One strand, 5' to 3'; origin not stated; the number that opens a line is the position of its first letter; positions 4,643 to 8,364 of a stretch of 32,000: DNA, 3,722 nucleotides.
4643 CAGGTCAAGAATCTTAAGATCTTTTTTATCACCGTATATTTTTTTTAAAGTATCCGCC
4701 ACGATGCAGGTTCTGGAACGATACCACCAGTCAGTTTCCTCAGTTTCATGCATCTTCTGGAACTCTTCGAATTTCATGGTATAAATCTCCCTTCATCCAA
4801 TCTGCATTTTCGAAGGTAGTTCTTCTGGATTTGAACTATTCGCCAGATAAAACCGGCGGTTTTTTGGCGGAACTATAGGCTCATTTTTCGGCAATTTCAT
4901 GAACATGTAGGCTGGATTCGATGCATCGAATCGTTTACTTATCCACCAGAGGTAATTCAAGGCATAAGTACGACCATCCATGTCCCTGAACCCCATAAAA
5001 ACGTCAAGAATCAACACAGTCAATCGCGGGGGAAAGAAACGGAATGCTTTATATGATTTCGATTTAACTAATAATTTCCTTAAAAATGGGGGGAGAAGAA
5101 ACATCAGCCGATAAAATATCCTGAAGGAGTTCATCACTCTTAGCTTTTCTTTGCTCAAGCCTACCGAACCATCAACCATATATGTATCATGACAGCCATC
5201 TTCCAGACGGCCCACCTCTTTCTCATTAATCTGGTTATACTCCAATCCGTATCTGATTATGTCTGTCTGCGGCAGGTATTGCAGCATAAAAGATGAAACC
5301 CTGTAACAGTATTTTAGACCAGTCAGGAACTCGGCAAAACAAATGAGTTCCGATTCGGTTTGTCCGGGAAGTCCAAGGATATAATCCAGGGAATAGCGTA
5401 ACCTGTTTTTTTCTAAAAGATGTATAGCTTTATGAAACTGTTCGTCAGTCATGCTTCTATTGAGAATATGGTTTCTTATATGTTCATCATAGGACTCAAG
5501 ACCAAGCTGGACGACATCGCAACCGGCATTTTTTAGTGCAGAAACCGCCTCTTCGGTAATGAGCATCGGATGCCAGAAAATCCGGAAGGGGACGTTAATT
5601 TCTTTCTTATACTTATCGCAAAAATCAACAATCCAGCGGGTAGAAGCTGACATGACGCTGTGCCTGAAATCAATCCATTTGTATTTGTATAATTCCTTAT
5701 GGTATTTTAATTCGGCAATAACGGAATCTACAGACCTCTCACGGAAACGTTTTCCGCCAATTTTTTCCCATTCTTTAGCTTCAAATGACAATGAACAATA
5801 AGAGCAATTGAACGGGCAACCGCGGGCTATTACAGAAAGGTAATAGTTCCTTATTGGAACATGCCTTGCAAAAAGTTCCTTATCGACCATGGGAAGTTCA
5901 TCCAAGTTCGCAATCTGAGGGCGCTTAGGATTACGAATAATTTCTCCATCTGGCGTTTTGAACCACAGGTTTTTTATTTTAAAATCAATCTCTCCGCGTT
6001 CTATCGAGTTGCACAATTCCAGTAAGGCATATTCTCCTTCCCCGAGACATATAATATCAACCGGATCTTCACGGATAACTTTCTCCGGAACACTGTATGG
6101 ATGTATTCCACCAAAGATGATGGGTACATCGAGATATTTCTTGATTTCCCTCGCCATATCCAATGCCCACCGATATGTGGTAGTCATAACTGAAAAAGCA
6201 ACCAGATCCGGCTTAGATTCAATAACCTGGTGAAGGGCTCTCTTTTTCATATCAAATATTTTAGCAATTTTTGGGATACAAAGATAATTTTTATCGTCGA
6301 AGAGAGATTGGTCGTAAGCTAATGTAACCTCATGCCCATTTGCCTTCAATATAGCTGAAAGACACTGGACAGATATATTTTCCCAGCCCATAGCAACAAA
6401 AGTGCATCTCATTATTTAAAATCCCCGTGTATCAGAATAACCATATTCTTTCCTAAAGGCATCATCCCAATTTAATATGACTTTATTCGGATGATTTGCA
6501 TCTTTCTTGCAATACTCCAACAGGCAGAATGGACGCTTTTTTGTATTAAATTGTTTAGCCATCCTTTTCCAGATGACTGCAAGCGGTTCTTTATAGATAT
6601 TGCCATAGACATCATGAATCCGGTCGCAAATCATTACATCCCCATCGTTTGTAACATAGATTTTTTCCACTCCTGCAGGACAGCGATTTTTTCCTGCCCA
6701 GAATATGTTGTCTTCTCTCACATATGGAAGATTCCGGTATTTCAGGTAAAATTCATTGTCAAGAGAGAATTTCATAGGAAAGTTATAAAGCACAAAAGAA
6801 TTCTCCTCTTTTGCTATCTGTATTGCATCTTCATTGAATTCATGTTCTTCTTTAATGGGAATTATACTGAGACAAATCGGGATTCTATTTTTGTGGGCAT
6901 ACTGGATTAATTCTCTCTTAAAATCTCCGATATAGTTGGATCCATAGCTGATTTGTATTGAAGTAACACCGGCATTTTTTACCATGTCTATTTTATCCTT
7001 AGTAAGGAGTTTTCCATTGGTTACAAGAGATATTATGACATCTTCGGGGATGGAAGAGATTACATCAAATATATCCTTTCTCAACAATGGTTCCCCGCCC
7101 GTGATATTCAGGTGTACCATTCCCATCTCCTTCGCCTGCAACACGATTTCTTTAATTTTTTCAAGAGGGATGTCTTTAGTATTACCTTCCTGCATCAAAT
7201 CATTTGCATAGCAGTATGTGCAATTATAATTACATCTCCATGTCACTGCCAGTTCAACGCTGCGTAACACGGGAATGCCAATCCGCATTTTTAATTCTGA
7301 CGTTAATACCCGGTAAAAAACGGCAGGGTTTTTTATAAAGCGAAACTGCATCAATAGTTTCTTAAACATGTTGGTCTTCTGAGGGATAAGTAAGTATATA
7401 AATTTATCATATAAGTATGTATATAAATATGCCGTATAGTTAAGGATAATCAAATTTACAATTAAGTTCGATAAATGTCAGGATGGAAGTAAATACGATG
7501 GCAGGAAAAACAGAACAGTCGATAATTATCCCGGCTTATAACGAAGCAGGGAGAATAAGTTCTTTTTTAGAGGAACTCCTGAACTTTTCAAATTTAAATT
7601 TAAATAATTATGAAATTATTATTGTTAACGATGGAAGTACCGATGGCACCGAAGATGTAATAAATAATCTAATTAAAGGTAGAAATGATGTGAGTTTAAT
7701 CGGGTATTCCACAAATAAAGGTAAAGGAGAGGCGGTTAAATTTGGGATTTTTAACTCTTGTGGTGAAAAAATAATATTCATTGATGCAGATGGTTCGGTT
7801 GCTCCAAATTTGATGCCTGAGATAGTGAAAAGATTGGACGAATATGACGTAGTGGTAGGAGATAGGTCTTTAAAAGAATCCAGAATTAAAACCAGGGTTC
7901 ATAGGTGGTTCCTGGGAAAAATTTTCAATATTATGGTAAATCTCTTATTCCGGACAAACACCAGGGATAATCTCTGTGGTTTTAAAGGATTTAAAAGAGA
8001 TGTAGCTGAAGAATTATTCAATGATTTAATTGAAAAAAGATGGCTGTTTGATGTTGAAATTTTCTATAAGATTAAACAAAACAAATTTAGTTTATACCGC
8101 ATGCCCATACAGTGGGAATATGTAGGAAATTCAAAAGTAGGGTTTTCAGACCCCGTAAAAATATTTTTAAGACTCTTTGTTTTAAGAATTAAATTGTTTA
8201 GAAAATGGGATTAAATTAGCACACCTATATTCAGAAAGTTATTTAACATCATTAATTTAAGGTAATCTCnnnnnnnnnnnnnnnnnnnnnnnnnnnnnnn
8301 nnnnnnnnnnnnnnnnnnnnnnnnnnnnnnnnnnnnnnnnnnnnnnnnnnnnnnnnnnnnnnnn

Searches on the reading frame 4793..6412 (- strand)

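Call 7: search_protein_families(library=pfam, proteins=[window:4793-6412:-], max_evalue=0.001)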
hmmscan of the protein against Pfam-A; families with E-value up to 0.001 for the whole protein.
window:4793-6412:- (539 aa): 2 families
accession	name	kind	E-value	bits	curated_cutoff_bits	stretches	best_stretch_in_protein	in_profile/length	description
PF04055.27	Radical_SAM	-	3e-19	70.2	29.5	1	194-363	2-166/166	Radical SAM superfamily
PF02310.24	B12-binding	-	9.2e-19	67.9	32.1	1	10-133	12-120/121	B12 binding domain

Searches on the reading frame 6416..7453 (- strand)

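Call 7: search_protein_families(library=pfam, proteins=[window:6416-7453:-], max_evalue=0.001)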
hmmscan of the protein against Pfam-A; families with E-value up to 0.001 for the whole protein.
window:6416-7453:- (345 aa): 3 families
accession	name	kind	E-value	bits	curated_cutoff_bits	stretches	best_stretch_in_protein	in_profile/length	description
PF04055.27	Radical_SAM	-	8e-19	68.9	29.5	1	73-169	6-108/166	Radical SAM superfamily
PF13353.11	Fer4_12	-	5e-07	30.5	22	1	73-137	14-79/137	4Fe-4S single cluster domain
PF13186.11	SPASM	-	1.8e-06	28.5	21.5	1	258-315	1-63/67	Iron-sulfur cluster-binding domain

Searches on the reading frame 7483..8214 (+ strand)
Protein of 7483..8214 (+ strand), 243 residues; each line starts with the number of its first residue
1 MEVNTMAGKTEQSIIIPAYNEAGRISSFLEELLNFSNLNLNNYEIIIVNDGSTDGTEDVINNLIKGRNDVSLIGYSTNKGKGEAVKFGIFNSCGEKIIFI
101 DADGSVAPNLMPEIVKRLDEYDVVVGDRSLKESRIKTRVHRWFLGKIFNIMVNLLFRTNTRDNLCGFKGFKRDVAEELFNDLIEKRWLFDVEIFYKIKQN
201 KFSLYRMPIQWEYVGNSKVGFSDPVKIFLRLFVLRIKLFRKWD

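Call 7: search_protein_families(library=pfam, proteins=[window:7483-8214:+], max_evalue=0.001)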
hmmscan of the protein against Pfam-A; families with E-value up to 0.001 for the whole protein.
window:7483-8214:+ (243 aa): 3 families
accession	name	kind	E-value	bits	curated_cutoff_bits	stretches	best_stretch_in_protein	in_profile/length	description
PF00535.33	Glycos_transf_2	-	5.9e-32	111.3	23.3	1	13-179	1-168/168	Glycosyl transferase family 2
PF10111.15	Glyco_tranf_2_2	-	3.7e-08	33.6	27.3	1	13-116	1-104/276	Glycosyltransferase like family 2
PF13641.12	Glyco_tranf_2_3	-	5.1e-08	33.6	27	1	13-131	4-126/230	Glycosyltransferase like family 2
